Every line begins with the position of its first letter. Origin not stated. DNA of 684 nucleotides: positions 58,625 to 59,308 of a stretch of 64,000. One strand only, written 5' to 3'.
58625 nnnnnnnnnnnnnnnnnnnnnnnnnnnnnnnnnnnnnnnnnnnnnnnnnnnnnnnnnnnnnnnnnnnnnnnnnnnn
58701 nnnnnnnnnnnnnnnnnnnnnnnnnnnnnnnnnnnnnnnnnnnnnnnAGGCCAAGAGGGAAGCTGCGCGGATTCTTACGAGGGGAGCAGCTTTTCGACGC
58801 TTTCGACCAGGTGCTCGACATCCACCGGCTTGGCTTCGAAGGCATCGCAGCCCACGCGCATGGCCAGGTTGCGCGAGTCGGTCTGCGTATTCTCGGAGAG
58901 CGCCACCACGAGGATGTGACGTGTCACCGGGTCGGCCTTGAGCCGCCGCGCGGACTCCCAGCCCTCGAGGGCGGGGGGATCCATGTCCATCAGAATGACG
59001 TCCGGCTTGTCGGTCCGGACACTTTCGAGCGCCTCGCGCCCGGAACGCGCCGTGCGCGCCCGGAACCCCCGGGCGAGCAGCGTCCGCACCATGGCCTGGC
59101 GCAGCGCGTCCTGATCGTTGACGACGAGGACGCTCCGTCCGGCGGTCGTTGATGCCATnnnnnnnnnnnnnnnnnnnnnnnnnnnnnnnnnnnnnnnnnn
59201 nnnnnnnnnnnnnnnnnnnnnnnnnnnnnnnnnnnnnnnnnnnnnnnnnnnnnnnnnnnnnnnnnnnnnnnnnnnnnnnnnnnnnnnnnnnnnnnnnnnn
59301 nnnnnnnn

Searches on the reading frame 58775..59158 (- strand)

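Call 46: search_protein_families(library=pfam, proteins=[window:58775-59158:-], max_evalue=5)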
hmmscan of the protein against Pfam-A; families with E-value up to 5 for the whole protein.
window:58775-59158:- (127 aa): 4 families
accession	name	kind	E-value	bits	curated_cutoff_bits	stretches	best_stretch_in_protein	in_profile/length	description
PF00072.30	Response_reg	-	1.6e-19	70.5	30.2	1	10-121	1-110/111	Response regulator receiver domain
PF23198.2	PDE8A_N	-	9.1e-06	26.1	29.6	1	8-100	11-104/147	PDE8A-like, N-terminal domain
PF04296.18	YlxR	-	0.017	15.4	26.9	1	5-45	34-74/75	Protein of unknown function (DUF448)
PF20161.5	VpsR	-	0.082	13.1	23.7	1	4-119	7-118/121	VpsR domain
